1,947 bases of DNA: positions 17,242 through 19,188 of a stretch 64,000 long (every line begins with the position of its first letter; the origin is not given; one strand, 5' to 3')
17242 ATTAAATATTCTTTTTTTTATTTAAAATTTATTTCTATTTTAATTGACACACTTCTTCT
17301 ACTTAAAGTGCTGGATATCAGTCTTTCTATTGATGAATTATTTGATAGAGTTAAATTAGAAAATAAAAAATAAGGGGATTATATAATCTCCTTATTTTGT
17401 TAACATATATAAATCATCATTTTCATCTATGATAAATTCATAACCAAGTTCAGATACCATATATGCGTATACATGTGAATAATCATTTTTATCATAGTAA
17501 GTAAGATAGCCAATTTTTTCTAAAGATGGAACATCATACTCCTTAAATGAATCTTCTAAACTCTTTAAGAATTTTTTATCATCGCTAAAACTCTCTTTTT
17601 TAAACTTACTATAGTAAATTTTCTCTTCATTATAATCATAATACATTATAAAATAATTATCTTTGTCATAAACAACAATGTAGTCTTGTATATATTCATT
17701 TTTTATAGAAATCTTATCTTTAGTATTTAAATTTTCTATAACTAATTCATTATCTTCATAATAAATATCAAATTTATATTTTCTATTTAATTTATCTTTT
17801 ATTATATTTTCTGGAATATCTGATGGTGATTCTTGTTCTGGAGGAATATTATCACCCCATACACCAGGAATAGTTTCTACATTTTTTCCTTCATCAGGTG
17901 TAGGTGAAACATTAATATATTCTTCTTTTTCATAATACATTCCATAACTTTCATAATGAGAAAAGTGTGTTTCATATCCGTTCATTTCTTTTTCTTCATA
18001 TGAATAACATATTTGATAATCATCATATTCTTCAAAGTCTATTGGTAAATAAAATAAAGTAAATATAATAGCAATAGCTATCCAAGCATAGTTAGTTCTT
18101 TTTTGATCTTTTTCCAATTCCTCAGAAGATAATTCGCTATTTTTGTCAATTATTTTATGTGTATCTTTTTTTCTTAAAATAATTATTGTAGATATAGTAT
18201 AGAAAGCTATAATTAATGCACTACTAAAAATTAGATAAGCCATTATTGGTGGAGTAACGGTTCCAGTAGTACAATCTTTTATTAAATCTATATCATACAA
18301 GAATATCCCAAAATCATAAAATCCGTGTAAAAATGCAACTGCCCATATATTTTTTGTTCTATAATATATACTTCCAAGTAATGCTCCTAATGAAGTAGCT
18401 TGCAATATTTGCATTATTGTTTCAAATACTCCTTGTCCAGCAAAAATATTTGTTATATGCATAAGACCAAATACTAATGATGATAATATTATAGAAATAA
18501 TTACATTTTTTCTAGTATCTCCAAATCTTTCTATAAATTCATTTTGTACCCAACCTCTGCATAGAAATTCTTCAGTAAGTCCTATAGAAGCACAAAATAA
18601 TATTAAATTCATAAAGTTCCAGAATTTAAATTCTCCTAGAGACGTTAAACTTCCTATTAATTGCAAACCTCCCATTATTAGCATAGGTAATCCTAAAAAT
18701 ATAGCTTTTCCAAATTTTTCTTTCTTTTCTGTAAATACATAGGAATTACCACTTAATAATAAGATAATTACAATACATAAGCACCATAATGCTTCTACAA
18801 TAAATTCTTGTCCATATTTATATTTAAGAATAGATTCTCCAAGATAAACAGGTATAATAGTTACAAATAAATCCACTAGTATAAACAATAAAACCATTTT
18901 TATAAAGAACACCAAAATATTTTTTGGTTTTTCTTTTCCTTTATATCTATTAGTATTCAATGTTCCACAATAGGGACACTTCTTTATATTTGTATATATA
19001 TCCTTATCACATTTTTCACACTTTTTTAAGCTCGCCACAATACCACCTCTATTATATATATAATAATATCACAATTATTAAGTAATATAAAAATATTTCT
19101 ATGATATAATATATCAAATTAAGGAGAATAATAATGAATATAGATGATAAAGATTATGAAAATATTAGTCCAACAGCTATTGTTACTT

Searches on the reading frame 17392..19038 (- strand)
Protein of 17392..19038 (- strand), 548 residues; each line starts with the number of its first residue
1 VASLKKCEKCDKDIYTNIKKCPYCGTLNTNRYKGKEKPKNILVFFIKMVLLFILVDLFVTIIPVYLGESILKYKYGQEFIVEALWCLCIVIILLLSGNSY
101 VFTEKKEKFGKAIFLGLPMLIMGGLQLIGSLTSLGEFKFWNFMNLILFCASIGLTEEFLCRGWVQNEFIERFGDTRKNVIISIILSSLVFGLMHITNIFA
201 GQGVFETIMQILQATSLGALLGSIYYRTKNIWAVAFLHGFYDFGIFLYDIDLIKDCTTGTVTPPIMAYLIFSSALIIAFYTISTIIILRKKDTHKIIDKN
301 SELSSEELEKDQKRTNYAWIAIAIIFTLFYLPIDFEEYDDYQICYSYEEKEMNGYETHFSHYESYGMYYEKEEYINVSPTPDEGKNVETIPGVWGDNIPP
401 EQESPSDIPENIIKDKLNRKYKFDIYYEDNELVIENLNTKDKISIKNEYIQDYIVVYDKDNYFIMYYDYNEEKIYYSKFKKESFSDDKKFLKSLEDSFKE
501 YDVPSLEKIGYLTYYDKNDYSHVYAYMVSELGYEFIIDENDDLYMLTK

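Call 23: search_protein_families(library=ncbifam, proteins=[window:17392-19038:-], max_evalue=0.00001)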
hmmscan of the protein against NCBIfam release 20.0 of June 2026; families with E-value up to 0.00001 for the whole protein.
window:17392-19038:- (548 aa): 4 families
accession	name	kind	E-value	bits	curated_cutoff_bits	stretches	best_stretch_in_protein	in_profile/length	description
NF041647.1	ABC_perm_CPBP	equivalog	2.1e-08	33.4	435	1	138-239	539-624/636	ABC transporter permease subunit/CPBP intramembrane protease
NF033192.3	CPBP_JDVT_MrtJ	equivalog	3.1e-07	31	75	1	154-246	10-96/98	JDVT-CTERM system glutamic-type intramembrane protease MrtJ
NF040589.1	CPBP_Synerg_MrtS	equivalog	3.4e-06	27.4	130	1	138-236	69-166/170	Synerg-CTERM system glutamic-type intramembrane protease MrtS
NF040914.1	Mrt_core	domain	7.2e-06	26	100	0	150-240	9-96/108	myxosortase family intramembrane protease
